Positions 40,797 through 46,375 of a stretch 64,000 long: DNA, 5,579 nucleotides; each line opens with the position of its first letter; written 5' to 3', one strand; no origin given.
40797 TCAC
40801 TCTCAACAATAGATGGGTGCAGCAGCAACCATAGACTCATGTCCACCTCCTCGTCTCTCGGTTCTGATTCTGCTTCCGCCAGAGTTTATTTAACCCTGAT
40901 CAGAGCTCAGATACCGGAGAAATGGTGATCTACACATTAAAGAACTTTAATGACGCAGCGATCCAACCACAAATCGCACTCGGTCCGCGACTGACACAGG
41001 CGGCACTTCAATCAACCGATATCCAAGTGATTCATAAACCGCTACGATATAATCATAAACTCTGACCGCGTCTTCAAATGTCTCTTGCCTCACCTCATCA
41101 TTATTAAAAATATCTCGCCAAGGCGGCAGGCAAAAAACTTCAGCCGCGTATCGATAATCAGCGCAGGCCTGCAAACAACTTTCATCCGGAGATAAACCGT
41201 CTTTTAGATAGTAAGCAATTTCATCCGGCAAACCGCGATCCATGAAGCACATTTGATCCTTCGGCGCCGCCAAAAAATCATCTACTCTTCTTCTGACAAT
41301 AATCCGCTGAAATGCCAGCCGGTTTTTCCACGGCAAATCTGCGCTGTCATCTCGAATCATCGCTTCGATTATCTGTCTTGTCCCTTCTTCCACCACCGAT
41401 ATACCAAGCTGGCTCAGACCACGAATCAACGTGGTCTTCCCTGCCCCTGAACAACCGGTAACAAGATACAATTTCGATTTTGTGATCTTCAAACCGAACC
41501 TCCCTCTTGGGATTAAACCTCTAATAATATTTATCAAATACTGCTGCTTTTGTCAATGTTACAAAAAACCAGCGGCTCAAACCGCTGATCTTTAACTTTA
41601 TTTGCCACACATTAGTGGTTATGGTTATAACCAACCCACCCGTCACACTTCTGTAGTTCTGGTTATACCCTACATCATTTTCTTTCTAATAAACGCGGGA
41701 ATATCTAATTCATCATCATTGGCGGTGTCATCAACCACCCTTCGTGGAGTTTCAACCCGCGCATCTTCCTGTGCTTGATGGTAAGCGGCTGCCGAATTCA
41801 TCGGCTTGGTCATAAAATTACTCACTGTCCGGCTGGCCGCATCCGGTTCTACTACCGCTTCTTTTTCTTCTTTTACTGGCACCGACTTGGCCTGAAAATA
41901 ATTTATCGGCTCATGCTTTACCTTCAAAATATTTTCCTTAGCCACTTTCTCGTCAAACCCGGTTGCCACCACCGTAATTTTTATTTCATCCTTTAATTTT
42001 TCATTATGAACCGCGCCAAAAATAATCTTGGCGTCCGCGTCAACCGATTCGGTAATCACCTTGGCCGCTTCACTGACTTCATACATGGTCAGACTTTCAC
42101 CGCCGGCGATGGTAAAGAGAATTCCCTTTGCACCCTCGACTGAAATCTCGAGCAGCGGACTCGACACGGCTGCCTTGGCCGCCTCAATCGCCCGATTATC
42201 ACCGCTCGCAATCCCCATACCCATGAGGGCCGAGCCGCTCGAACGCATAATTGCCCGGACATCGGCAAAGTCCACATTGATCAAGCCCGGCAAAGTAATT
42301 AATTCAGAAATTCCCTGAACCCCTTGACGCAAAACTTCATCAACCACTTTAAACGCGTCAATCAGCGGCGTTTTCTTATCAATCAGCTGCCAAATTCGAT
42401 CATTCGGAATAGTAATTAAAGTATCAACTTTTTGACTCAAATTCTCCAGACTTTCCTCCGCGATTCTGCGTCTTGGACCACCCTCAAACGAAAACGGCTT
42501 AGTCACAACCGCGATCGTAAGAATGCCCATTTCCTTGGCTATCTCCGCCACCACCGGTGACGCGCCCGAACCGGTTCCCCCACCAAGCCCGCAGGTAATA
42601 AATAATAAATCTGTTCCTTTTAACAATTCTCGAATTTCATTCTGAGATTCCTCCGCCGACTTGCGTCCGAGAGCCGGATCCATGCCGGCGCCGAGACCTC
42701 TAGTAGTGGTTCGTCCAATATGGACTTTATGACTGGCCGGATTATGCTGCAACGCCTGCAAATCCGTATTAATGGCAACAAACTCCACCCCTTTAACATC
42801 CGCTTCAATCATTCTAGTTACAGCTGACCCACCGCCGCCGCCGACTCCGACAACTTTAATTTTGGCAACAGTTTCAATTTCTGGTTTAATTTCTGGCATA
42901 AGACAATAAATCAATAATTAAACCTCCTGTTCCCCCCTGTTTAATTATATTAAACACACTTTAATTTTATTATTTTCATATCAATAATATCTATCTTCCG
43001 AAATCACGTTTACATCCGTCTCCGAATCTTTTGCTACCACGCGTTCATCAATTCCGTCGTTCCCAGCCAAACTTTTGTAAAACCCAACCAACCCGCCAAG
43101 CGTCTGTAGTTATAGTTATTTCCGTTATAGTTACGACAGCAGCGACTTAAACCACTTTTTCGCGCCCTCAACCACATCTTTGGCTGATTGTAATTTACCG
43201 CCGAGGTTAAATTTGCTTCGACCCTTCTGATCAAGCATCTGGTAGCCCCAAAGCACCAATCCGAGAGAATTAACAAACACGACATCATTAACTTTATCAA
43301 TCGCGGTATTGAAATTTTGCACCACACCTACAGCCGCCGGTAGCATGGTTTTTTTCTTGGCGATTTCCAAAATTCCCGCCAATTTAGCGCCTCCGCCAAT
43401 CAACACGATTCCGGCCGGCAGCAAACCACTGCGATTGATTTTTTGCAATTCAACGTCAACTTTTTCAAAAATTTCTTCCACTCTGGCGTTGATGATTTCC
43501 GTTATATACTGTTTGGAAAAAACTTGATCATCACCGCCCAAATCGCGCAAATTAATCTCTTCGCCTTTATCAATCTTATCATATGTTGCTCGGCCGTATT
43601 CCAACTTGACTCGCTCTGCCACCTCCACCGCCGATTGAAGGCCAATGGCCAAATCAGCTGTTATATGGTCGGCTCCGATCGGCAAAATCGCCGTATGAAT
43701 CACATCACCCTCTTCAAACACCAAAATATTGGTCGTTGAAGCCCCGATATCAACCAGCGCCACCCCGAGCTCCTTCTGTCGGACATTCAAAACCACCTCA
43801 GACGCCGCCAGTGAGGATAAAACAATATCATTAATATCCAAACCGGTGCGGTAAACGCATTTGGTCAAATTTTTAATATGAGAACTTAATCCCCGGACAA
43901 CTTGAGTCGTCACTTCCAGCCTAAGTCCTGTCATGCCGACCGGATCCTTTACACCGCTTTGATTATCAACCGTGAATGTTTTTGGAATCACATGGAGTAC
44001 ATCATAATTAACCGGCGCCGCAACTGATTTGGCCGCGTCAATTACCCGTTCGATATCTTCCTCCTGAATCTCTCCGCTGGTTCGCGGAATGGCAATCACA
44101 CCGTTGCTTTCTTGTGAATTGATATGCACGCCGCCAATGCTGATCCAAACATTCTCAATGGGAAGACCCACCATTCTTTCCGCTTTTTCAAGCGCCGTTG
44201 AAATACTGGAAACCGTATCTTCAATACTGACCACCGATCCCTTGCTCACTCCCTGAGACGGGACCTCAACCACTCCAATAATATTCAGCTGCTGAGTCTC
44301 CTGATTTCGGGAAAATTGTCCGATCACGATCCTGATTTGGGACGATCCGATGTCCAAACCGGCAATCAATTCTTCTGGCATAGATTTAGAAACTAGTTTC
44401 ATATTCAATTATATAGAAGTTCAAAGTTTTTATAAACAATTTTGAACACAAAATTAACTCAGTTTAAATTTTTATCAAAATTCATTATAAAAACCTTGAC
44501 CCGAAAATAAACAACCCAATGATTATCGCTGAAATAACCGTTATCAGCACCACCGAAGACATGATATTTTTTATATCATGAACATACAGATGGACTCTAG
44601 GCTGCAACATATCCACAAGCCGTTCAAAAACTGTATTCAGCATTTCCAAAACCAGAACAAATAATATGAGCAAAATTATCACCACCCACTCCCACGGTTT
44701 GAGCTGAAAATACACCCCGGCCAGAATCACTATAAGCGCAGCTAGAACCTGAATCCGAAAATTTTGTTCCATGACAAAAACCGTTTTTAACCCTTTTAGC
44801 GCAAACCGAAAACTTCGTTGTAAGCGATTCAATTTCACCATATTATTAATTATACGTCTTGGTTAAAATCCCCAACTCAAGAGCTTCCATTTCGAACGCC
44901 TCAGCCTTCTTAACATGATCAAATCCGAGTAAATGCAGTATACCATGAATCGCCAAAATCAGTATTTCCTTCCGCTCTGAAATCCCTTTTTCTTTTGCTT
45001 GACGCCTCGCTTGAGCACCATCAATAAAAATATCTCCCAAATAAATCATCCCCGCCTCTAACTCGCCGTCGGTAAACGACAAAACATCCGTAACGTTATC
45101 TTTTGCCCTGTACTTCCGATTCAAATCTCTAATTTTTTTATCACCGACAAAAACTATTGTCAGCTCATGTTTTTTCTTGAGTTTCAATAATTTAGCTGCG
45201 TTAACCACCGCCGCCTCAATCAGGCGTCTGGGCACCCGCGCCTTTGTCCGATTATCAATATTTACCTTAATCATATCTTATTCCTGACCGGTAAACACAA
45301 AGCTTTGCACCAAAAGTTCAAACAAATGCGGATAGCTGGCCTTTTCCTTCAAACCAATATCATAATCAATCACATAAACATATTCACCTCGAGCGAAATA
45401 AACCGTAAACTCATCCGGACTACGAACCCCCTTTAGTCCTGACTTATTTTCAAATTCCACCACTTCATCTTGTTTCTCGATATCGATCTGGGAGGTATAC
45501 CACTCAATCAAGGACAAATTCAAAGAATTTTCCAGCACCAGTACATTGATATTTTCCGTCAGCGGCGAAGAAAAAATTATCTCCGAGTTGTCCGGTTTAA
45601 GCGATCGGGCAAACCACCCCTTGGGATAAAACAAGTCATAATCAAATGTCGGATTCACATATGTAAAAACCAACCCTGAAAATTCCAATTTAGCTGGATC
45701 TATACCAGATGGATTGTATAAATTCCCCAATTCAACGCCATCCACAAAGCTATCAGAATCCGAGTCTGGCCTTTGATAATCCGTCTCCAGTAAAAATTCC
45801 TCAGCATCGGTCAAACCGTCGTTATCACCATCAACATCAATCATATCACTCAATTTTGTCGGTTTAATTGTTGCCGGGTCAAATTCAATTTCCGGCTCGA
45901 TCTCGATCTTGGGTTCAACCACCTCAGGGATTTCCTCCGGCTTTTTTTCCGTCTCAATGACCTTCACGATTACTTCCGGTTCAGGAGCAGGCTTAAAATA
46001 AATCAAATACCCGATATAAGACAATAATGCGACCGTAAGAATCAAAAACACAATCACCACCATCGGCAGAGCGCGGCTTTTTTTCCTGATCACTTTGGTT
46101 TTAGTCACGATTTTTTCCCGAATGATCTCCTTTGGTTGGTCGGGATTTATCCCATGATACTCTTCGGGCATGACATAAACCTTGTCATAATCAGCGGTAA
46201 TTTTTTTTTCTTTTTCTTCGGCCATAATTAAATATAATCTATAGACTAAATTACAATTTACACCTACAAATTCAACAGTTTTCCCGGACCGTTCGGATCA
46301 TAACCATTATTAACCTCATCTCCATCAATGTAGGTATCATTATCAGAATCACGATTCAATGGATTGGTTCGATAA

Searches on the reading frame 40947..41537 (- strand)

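Call 9: search_protein_families(library=pfam, proteins=[window:40947-41537:-], max_evalue=0.01)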
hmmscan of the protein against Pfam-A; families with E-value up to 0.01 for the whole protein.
window:40947-41537:- (196 aa): 7 families
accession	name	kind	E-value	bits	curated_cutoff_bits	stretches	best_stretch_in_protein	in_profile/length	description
PF13521.12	AAA_28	-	1.8e-36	126.3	27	1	25-186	3-164/164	AAA domain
PF13238.12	AAA_18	-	0.0013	19.6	29.4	1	25-66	2-37/128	AAA domain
PF03668.21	RapZ-like_N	-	0.0018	18.5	25.4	1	23-62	3-42/158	RapZ-like N-terminal domain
PF00005.33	ABC_tran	-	0.0024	18.9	25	1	16-54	6-42/137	ABC transporter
PF13671.12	AAA_33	-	0.0026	18.5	27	1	23-91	1-69/143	AAA domain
PF13401.12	AAA_22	-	0.0035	18.1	27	1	22-43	6-27/130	AAA domain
PF13555.12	AAA_29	-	0.0081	16.3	27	0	18-41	19-42/61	P-loop containing region of AAA domain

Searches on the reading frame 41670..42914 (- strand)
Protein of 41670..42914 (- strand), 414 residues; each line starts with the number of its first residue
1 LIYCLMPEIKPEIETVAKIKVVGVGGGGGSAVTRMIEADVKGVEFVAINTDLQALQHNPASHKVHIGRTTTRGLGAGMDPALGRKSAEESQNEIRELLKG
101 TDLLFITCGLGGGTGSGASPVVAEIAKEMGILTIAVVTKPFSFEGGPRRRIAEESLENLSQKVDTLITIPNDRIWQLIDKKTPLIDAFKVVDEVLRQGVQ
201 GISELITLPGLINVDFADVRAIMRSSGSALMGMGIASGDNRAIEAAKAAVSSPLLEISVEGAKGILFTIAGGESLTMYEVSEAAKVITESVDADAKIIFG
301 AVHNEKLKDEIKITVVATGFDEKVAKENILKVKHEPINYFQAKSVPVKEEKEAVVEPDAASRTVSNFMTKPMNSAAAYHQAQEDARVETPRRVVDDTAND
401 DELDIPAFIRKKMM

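Call 9: search_protein_families(library=pfam, proteins=[window:41670-42914:-], max_evalue=0.01)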
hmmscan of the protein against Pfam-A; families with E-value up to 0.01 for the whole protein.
window:41670-42914:- (414 aa): 2 families
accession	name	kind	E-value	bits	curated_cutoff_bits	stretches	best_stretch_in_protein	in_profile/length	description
PF00091.31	Tubulin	-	1.2e-47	163.1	33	1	18-178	1-189/190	Tubulin/FtsZ family, GTPase domain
PF12327.13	FtsZ_C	-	2.4e-33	114.8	27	1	227-321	1-95/95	FtsZ family, C-terminal domain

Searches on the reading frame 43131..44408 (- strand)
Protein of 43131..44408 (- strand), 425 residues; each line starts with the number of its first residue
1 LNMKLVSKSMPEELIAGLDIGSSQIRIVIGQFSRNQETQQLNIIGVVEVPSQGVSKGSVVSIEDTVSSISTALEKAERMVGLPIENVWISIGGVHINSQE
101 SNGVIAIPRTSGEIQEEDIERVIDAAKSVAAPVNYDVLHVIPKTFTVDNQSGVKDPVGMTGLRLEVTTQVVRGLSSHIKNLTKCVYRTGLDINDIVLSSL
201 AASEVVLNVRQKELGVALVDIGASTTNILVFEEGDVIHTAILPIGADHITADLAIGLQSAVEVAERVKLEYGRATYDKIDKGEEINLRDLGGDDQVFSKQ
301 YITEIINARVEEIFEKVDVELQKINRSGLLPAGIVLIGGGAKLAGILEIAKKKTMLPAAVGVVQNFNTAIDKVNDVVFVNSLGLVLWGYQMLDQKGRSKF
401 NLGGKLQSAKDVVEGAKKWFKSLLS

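Call 9: search_protein_families(library=pfam, proteins=[window:43131-44408:-], max_evalue=0.01)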
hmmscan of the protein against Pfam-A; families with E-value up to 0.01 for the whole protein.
window:43131-44408:- (425 aa): 5 families
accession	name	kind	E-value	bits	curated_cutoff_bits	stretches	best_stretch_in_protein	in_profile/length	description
PF14450.12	FtsA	-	5.6e-36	124.1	31.8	2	217-382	1-126/127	Cell division protein FtsA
PF02491.25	SHS2_FTSA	-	1.4e-27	96.3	25.4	1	93-171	1-78/79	SHS2 domain inserted in FTSA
PF11104.14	PilM_2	-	4e-09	36.3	27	1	207-270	173-236/340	Type IV pilus assembly protein PilM;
PF06723.19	MreB_Mbl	-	5.1e-09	35.9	27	1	205-360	137-303/327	MreB/Mbl protein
PF06277.17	EutA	-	2.7e-05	23.7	27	1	210-259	139-189/475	Ethanolamine utilisation protein EutA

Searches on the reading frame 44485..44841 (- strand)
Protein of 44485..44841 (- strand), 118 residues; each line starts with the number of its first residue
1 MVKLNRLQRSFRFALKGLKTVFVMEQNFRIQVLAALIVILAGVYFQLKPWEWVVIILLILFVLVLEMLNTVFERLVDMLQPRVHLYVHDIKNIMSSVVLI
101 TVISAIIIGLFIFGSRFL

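Call 9: search_protein_families(library=pfam, proteins=[window:44485-44841:-], max_evalue=0.01)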
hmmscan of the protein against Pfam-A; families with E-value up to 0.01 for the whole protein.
window:44485-44841:- (118 aa): 1 family
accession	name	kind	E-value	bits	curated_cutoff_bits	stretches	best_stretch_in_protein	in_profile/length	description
PF01219.24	DAGK_prokar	-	3.7e-28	97.8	22.3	1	12-113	1-102/102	Prokaryotic diacylglycerol kinase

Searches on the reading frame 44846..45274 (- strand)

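Call 9: search_protein_families(library=pfam, proteins=[window:44846-45274:-], max_evalue=0.01)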
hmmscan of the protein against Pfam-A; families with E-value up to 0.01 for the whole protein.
window:44846-45274:- (142 aa): 2 families
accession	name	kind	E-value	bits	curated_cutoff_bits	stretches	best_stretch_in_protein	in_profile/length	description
PF02130.23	YbeY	-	5.1e-35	120.6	25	1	16-139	8-128/129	Endoribonuclease YbeY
PF00413.30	Peptidase_M10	-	0.0068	16.7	24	1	14-127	18-131/159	Matrixin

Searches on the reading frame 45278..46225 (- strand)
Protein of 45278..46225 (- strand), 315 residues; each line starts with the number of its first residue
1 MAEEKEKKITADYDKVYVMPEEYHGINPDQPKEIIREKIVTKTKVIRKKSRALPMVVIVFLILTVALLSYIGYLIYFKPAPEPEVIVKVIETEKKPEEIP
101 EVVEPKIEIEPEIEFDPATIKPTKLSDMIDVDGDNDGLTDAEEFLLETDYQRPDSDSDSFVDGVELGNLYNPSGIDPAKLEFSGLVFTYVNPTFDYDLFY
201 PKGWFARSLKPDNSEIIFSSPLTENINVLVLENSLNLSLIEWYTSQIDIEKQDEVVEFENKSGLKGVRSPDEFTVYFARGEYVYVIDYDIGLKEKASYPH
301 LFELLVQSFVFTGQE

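Call 9: search_protein_families(library=pfam, proteins=[window:45278-46225:-], max_evalue=0.01)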
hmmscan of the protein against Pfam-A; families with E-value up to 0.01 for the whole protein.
window:45278-46225:- (315 aa): 1 family
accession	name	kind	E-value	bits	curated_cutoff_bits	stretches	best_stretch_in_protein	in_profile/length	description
PF13006.12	Nterm_IS4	-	0.0087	16.7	25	0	31-69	12-49/95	Insertion element 4 transposase N-terminal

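Call 45: search_protein_families(library=ncbifam, proteins=[window:45278-46225:-], max_evalue=0.01)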
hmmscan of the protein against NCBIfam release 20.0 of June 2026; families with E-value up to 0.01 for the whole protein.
window:45278-46225:- (315 aa): 1 family
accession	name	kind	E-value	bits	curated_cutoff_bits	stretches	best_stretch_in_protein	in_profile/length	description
NF033765.2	gliding_CglD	equivalog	0.0045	14.8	400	1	126-168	73-121/1124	adventurous gliding motility lipoprotein CglD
